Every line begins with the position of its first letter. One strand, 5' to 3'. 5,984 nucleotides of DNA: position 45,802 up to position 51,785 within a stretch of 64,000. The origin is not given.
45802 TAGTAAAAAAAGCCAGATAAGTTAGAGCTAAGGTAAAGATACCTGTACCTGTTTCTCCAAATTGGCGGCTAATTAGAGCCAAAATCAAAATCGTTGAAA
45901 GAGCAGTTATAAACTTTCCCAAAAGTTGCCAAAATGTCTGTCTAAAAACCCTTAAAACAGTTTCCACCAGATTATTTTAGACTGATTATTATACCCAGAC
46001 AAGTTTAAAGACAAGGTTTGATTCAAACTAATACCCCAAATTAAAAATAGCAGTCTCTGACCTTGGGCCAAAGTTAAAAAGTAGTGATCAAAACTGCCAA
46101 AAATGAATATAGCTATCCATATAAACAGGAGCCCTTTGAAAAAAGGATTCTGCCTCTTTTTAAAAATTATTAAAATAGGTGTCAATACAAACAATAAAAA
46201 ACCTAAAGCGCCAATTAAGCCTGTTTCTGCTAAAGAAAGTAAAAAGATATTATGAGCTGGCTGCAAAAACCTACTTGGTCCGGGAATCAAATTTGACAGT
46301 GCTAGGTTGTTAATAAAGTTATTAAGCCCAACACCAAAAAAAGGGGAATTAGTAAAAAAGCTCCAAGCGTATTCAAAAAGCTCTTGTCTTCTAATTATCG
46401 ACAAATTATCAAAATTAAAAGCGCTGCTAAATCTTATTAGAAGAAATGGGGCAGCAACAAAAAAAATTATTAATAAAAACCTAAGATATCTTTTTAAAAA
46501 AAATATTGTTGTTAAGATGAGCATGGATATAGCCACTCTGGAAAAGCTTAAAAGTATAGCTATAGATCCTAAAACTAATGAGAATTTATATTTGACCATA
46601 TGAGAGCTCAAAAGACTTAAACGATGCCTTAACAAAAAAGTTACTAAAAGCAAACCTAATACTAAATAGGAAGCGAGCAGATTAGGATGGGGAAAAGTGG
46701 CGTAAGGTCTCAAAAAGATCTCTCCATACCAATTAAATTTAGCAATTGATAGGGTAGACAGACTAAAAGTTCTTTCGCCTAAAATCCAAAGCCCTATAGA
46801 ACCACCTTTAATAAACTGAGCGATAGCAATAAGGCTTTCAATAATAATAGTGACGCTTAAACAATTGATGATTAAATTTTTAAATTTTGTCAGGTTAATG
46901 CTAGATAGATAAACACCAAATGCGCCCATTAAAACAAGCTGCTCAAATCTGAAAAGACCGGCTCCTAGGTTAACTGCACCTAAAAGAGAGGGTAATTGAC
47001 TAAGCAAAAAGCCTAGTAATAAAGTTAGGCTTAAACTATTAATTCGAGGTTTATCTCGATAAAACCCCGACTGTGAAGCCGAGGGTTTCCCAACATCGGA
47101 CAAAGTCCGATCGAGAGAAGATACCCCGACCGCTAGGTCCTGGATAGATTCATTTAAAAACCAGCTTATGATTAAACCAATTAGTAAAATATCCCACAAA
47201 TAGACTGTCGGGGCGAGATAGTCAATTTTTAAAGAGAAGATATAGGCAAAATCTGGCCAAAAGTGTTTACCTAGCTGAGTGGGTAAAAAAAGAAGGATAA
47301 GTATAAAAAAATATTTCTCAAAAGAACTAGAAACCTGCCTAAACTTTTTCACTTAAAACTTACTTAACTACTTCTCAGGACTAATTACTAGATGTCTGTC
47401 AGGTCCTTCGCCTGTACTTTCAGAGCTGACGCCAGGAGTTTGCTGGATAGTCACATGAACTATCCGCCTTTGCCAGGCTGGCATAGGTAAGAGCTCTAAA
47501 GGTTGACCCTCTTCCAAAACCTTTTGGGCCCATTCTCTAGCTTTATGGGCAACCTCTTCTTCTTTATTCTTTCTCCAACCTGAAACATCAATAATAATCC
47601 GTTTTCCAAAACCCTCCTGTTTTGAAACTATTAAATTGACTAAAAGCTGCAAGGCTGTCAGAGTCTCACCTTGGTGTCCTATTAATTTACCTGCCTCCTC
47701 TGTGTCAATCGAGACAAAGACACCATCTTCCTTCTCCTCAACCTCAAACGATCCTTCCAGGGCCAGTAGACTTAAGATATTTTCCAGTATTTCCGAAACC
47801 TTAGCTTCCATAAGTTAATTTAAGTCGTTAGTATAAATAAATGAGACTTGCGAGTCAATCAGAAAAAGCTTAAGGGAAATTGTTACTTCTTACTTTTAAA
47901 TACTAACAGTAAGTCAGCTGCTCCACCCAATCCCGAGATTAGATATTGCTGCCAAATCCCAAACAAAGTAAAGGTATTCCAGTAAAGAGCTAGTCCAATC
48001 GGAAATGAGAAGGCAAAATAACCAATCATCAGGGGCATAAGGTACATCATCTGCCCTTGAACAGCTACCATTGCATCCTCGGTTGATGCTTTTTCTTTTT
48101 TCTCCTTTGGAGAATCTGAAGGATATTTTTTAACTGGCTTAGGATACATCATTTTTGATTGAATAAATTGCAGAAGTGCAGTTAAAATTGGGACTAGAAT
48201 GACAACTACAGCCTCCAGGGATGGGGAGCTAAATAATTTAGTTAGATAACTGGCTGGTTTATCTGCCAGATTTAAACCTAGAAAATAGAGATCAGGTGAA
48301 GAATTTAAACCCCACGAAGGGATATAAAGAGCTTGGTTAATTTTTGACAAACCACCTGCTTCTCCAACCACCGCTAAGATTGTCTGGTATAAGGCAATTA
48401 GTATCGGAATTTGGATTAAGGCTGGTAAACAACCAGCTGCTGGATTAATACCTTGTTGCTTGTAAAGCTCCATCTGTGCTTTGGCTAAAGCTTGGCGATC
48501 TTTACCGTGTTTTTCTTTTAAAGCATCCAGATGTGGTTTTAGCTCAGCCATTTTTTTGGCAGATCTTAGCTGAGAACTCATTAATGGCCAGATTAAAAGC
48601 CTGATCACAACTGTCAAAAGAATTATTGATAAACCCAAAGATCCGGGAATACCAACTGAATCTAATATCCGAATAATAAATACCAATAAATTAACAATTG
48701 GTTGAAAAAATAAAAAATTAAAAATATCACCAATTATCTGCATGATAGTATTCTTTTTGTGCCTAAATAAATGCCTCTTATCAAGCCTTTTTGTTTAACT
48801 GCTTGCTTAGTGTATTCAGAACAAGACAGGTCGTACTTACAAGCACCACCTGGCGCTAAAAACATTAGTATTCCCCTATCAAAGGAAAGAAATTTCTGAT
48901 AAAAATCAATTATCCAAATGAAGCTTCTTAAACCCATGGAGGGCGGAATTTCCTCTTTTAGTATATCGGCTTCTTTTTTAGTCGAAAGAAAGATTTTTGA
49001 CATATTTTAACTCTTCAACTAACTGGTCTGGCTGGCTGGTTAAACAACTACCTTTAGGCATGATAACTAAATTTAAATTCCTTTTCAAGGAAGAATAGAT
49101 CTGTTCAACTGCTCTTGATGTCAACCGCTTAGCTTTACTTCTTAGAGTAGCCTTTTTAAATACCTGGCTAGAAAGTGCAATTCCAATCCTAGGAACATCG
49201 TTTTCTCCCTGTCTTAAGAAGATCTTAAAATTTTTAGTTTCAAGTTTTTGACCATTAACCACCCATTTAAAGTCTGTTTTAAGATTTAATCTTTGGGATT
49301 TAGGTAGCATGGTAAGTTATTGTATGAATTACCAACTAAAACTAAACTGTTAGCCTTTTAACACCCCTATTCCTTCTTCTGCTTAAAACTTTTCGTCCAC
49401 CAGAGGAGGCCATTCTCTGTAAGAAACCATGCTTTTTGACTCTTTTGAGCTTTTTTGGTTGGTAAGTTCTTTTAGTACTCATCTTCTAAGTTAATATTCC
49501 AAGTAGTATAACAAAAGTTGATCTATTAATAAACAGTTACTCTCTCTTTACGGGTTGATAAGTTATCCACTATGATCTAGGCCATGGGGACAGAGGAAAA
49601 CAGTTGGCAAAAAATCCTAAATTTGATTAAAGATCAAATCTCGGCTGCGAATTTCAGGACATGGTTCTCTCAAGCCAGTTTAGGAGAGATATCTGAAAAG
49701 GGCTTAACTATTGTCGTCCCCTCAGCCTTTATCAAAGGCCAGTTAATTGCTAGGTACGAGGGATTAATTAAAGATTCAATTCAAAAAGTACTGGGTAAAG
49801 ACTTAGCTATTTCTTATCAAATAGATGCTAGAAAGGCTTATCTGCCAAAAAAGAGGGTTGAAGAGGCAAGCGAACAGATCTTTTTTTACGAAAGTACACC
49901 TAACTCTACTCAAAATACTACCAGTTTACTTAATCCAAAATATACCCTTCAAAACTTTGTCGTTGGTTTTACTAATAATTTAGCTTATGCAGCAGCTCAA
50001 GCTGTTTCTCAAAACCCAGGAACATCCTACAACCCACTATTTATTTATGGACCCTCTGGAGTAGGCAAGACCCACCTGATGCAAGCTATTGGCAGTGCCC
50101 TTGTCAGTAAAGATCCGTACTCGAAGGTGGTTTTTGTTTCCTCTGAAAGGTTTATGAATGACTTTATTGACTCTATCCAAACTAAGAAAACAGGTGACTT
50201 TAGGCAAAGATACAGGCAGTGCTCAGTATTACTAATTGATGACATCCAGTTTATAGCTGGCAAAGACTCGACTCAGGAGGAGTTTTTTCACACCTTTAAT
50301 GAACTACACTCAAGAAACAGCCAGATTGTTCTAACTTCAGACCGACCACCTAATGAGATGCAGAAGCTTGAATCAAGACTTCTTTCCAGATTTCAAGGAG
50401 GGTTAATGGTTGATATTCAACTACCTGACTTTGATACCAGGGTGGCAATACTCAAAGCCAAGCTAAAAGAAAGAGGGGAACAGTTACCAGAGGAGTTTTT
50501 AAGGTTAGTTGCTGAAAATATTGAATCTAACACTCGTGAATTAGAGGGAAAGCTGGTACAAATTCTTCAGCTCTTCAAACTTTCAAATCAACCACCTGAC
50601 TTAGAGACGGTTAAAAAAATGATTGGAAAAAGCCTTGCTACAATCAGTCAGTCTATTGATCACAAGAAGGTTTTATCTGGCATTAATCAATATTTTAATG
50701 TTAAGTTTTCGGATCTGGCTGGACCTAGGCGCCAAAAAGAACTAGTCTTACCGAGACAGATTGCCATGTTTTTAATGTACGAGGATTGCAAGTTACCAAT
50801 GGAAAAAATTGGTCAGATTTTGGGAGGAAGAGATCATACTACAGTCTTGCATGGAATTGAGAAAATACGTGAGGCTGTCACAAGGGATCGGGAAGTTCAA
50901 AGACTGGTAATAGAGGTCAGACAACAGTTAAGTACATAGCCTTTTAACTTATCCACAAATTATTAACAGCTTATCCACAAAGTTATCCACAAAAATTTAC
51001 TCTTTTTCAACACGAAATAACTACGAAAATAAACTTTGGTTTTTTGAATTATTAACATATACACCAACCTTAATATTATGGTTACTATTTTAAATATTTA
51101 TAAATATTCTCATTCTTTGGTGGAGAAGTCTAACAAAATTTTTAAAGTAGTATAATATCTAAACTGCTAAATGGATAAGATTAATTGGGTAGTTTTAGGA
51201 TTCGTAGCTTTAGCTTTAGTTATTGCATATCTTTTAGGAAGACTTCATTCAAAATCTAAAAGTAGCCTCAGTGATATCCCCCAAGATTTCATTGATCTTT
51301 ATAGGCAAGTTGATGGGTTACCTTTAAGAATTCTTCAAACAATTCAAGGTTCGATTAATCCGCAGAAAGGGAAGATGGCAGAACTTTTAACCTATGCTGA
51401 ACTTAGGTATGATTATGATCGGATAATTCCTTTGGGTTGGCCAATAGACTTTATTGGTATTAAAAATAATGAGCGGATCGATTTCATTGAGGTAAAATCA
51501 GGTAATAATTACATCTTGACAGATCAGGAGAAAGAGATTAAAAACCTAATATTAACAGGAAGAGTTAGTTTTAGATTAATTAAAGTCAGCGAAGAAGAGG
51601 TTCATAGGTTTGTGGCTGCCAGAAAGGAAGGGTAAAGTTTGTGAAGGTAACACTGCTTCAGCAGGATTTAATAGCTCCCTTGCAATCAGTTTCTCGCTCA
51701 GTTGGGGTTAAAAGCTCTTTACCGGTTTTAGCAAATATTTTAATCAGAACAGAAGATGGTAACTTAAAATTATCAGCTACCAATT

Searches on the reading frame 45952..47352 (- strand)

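Call 18: search_protein_families(library=ncbifam, proteins=[window:45952-47352:-], max_evalue=0.001)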
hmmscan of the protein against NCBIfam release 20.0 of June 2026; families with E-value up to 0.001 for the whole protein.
window:45952-47352:- (466 aa): 0 families

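Call 21: search_protein_families(library=pfam, proteins=[window:45952-47352:-], max_evalue=0.001)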
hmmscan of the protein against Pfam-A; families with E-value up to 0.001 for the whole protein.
window:45952-47352:- (466 aa): 1 family
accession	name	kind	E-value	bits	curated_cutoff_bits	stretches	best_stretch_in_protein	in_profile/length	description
PF04932.20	Wzy_C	-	9.6e-12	45.4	31.7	1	258-386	2-149/149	O-Antigen ligase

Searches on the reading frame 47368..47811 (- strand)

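Call 21: search_protein_families(library=pfam, proteins=[window:47368-47811:-], max_evalue=0.001)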
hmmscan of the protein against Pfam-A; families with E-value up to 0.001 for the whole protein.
window:47368-47811:- (147 aa): 2 families
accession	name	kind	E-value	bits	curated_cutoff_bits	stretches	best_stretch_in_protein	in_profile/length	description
PF01424.28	R3H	-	1.6e-16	60.5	26.8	1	91-145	7-60/60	R3H domain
PF13083.13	KH_KhpA-B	-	3.2e-12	46.6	32.1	1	5-71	4-70/73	KhpA/KhpB, KH domain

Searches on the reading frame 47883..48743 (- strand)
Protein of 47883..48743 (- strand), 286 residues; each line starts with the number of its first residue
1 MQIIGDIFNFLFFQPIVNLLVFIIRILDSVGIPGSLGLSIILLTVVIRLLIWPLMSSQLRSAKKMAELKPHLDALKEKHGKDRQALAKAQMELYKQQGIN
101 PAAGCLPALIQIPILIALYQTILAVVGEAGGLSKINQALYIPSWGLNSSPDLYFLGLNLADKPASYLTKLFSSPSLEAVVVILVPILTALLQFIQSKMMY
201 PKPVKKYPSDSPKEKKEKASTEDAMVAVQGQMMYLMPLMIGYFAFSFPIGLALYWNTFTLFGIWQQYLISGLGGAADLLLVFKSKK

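Call 6: search_protein_families(library=pfam, proteins=[window:47883-48743:-], max_evalue=0.01)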
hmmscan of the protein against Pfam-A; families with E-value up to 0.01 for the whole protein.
window:47883-48743:- (286 aa): 1 family
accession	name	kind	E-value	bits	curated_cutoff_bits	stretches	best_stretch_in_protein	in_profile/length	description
PF02096.25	60KD_IMP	-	2e-52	177.9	35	1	37-269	2-161/163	60Kd inner membrane protein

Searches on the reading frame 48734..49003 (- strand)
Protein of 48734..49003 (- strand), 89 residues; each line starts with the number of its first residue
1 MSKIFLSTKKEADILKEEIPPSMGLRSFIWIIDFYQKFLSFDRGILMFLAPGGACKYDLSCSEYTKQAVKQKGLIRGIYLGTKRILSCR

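Call 21: search_protein_families(library=pfam, proteins=[window:48734-49003:-], max_evalue=0.001)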
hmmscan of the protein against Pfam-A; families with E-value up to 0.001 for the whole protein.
window:48734-49003:- (89 aa): 1 family
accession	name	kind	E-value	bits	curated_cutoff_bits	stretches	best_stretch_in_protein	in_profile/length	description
PF01809.23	YidD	-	2.5e-15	56.5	27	1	27-89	3-57/67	Putative membrane protein insertion efficiency factor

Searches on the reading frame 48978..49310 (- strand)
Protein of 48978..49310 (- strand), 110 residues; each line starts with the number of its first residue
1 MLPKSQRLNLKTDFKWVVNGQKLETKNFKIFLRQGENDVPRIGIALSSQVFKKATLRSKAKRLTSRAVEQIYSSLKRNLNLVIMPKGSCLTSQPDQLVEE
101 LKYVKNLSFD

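Call 21: search_protein_families(library=pfam, proteins=[window:48978-49310:-], max_evalue=0.001)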
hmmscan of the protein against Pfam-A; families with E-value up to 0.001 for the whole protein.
window:48978-49310:- (110 aa): 1 family
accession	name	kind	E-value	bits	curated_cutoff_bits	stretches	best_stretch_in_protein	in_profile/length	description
PF00825.24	Ribonuclease_P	-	1.7e-14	54.2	22.3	1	2-103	1-103/109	Ribonuclease P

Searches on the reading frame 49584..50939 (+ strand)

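Call 6: search_protein_families(library=pfam, proteins=[window:49584-50939:+], max_evalue=0.01)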
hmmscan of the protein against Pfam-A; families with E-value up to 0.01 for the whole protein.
window:49584-50939:+ (451 aa): 21 families
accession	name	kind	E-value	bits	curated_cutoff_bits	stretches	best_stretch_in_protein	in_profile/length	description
PF00308.24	Bac_DnaA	-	1.2e-67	227.6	23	1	116-277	1-162/162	Bacterial DnaA ATPAse domain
PF08299.17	Bac_DnaA_C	-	5.7e-22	78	31.5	1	362-428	3-69/69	Bacterial dnaA protein helix-turn-helix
PF11638.13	DnaA_N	-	5.7e-11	42.4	24.6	1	6-67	2-64/65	DnaA N-terminal domain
PF01695.23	IstB_IS21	-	7.4e-10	39.2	24.1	1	152-258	95-198/238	IstB-like ATP binding protein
PF00004.35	AAA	-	1.2e-09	39.1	21.2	1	153-271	2-124/131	ATPase family associated with various cellular activities (AAA)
PF01637.24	ATPase_2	-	3.6e-07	30.7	33.2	1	148-188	19-57/225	ATPase domain predominantly from Archaea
PF00910.28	RNA_helicase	-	1.1e-05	26.3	21.5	1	153-246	2-79/105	RNA helicase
PF13173.12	AAA_14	-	1.2e-05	25.7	27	1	150-269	3-114/129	AAA domain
PF13401.12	AAA_22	-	1.8e-05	25.5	27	1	151-241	7-107/130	AAA domain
PF13191.12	AAA_16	-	4.3e-05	24.5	32.6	1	148-190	24-60/167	AAA ATPase domain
PF05729.18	NACHT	-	0.00056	20.2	26.7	1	152-193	3-47/167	NACHT domain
PF12775.13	AAA_7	-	0.00086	19.3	25.8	1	147-223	31-111/181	P-loop containing dynein motor region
PF13304.12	AAA_21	-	0.0015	19.1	27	0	153-177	3-26/304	AAA domain, putative AbiEii toxin, Type IV TA system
PF03969.22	AFG1_ATPase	-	0.0016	17.9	27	1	148-261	60-173/361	AFG1-like ATPase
PF07728.20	AAA_5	-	0.0019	18.7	22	0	151-234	1-86/139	AAA domain (dynein-related subfamily)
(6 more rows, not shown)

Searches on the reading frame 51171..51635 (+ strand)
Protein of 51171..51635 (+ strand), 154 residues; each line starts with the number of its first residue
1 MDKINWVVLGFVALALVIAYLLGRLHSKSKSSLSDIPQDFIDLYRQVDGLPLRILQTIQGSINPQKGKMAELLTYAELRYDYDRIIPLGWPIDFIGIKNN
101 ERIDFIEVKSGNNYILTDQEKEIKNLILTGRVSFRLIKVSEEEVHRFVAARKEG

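Call 6: search_protein_families(library=pfam, proteins=[window:51171-51635:+], max_evalue=0.01)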
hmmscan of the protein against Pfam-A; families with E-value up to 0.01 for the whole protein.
window:51171-51635:+ (154 aa): 1 family
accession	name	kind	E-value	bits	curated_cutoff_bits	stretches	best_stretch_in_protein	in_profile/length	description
PF10107.15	Endonuc_Holl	-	1.4e-08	35.1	23.8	1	57-138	70-158/159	Endonuclease related to archaeal Holliday junction resolvase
